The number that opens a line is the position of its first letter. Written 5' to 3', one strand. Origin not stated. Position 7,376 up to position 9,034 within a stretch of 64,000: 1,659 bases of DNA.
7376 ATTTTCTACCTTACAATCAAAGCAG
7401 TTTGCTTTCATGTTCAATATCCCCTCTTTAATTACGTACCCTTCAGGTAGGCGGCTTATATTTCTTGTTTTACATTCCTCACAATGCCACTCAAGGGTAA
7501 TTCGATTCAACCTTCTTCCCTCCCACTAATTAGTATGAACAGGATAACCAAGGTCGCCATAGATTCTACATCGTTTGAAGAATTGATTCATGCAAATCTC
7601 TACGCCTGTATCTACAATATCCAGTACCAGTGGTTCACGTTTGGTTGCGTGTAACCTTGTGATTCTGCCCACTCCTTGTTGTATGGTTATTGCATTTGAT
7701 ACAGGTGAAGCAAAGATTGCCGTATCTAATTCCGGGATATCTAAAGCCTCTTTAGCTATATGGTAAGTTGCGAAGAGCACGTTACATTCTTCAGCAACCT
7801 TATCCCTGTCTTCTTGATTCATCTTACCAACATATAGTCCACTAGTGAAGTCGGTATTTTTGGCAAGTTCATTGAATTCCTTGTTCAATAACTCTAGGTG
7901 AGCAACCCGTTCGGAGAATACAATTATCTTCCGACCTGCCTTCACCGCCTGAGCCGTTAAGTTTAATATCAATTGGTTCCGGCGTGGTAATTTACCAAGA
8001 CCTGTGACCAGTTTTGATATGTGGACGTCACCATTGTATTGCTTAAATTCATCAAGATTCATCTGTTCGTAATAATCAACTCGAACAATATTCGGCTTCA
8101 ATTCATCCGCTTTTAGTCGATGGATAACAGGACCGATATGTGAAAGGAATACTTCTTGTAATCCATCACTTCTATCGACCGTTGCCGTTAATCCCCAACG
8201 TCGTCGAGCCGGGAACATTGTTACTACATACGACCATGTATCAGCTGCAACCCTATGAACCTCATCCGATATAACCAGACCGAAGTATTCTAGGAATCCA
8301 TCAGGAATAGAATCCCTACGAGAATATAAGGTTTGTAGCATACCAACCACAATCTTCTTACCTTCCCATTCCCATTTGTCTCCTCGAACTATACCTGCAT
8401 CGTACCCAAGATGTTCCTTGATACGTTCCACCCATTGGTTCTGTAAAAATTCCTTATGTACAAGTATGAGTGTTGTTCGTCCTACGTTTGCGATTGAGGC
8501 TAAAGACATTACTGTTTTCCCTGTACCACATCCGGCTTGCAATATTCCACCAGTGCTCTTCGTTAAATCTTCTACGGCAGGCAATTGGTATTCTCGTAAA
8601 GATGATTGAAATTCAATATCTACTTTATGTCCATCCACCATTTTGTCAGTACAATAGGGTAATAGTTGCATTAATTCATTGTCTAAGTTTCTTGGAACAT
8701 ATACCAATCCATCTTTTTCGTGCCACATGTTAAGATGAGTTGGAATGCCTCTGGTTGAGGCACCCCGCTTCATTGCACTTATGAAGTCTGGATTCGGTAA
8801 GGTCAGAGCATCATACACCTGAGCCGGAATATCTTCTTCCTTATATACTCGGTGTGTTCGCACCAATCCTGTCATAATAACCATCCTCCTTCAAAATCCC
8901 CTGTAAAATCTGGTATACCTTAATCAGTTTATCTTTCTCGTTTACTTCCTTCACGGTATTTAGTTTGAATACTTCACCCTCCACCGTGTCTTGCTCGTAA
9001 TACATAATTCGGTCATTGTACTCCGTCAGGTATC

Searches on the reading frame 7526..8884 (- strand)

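Call 12: search_protein_families(library=phrogs, proteins=[window:7526-8884:-], max_evalue=0.00001)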
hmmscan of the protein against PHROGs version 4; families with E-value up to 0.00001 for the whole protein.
window:7526-8884:- (452 aa): 4 families
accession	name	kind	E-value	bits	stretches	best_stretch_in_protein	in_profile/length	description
phrog_16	-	DNA, RNA and nucleotide metabolism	1.5e-63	216.4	1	89-436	266-610/986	DNA helicase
phrog_9690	-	DNA, RNA and nucleotide metabolism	2.2e-26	93.6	1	186-444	26-294/306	DNA helicase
phrog_62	-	DNA, RNA and nucleotide metabolism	6.3e-23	81.2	2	89-236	690-849/1881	DNA helicase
phrog_16259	-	DNA, RNA and nucleotide metabolism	1.1e-08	35.8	1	89-214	111-238/330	DNA helicase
